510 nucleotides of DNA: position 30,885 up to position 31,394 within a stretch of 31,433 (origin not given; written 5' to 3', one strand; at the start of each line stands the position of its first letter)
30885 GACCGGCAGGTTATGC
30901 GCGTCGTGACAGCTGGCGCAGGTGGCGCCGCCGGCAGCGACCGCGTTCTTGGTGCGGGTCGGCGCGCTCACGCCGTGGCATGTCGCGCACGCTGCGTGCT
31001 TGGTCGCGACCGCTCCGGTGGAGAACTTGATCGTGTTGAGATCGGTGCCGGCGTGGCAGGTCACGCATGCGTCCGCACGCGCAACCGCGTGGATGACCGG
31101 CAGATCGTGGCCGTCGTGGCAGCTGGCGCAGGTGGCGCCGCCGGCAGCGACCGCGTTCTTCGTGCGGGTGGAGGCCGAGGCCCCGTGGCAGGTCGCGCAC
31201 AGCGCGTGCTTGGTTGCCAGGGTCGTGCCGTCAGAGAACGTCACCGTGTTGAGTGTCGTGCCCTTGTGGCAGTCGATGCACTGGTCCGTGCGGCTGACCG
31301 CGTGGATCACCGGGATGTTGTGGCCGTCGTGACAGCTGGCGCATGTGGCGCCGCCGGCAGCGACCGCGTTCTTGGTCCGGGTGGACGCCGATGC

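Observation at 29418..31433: Giant repeat-built multiheme cytochrome c (about 29 CxxCH-type motifs in 671 aa, gene continues past window edge)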

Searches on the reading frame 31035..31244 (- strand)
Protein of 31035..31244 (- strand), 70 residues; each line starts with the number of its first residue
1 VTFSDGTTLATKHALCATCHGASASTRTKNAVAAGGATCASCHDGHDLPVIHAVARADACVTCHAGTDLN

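Call 22: search_solved_structures(query=A1, max_evalue=10, show_alignments=3)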
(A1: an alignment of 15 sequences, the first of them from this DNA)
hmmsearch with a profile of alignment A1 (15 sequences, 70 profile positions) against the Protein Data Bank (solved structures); distinct sequences matched with E-value up to 10: 83 (the best 60 are shown).
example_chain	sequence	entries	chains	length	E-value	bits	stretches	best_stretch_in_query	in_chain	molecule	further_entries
2e84_A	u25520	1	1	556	1.4e-06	31.3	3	1-48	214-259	High-molecular-weight cytochrome c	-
28pb_A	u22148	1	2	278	3.6e-06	29.9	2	10-66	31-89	Cytochrome c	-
2j7a_C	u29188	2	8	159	7.2e-05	25.8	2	12-47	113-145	CYTOCHROME C QUINOL DEHYDROGENASE NRFH | NAPC/NIRT CYTOCHROME C FAMILY PROTEIN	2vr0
3pmq_A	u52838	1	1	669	0.00022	24.2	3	12-47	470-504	Decaheme cytochrome c MtrF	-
1h29_A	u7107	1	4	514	0.00037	23.5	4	1-48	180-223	HIGH-MOLECULAR-WEIGHT CYTOCHROME C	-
6qvm_A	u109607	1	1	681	0.00058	22.9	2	14-66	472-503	Multiheme cytochrome cf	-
1gws_A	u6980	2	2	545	0.00064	22.7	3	1-48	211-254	HIGH-MOLECULAR-WEIGHT CYTOCHROME C | High-molecular-weight cytochrome c precursor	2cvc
8zk2_C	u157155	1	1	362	0.00066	22.7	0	12-20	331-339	Photosynthetic reaction center cytochrome c subunit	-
1vrn_C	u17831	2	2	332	0.00084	22.4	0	51-69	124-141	Photosynthetic reaction center cytochrome c subunit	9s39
6et5_C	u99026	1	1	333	0.00085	22.3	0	51-69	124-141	Photosynthetic reaction center cytochrome c subunit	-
1dxr_C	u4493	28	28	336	0.00089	22.3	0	51-69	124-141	PHOTOSYNTHETIC REACTION CENTER CYTOCHROME C SUBUNIT | PHOTOSYNTHETIC REACTION CENTER | Photosynthetic reaction center cytochrome C subunit precursor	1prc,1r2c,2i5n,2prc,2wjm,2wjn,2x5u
3ouq_A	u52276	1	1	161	0.00097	22.2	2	14-67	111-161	Cytochrome c family protein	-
6r2q_A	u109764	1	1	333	0.00099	22.1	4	14-65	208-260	Cystathionine beta-synthase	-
2jbl_C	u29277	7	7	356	0.0011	22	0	51-69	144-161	PHOTOSYNTHETIC REACTION CENTER CYTOCHROME C SUBUNIT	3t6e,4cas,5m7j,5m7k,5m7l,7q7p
1m1p_A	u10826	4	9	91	0.0014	21.6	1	11-65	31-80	Small tetraheme cytochrome c | Periplasmic tetraheme cytochrome c CctA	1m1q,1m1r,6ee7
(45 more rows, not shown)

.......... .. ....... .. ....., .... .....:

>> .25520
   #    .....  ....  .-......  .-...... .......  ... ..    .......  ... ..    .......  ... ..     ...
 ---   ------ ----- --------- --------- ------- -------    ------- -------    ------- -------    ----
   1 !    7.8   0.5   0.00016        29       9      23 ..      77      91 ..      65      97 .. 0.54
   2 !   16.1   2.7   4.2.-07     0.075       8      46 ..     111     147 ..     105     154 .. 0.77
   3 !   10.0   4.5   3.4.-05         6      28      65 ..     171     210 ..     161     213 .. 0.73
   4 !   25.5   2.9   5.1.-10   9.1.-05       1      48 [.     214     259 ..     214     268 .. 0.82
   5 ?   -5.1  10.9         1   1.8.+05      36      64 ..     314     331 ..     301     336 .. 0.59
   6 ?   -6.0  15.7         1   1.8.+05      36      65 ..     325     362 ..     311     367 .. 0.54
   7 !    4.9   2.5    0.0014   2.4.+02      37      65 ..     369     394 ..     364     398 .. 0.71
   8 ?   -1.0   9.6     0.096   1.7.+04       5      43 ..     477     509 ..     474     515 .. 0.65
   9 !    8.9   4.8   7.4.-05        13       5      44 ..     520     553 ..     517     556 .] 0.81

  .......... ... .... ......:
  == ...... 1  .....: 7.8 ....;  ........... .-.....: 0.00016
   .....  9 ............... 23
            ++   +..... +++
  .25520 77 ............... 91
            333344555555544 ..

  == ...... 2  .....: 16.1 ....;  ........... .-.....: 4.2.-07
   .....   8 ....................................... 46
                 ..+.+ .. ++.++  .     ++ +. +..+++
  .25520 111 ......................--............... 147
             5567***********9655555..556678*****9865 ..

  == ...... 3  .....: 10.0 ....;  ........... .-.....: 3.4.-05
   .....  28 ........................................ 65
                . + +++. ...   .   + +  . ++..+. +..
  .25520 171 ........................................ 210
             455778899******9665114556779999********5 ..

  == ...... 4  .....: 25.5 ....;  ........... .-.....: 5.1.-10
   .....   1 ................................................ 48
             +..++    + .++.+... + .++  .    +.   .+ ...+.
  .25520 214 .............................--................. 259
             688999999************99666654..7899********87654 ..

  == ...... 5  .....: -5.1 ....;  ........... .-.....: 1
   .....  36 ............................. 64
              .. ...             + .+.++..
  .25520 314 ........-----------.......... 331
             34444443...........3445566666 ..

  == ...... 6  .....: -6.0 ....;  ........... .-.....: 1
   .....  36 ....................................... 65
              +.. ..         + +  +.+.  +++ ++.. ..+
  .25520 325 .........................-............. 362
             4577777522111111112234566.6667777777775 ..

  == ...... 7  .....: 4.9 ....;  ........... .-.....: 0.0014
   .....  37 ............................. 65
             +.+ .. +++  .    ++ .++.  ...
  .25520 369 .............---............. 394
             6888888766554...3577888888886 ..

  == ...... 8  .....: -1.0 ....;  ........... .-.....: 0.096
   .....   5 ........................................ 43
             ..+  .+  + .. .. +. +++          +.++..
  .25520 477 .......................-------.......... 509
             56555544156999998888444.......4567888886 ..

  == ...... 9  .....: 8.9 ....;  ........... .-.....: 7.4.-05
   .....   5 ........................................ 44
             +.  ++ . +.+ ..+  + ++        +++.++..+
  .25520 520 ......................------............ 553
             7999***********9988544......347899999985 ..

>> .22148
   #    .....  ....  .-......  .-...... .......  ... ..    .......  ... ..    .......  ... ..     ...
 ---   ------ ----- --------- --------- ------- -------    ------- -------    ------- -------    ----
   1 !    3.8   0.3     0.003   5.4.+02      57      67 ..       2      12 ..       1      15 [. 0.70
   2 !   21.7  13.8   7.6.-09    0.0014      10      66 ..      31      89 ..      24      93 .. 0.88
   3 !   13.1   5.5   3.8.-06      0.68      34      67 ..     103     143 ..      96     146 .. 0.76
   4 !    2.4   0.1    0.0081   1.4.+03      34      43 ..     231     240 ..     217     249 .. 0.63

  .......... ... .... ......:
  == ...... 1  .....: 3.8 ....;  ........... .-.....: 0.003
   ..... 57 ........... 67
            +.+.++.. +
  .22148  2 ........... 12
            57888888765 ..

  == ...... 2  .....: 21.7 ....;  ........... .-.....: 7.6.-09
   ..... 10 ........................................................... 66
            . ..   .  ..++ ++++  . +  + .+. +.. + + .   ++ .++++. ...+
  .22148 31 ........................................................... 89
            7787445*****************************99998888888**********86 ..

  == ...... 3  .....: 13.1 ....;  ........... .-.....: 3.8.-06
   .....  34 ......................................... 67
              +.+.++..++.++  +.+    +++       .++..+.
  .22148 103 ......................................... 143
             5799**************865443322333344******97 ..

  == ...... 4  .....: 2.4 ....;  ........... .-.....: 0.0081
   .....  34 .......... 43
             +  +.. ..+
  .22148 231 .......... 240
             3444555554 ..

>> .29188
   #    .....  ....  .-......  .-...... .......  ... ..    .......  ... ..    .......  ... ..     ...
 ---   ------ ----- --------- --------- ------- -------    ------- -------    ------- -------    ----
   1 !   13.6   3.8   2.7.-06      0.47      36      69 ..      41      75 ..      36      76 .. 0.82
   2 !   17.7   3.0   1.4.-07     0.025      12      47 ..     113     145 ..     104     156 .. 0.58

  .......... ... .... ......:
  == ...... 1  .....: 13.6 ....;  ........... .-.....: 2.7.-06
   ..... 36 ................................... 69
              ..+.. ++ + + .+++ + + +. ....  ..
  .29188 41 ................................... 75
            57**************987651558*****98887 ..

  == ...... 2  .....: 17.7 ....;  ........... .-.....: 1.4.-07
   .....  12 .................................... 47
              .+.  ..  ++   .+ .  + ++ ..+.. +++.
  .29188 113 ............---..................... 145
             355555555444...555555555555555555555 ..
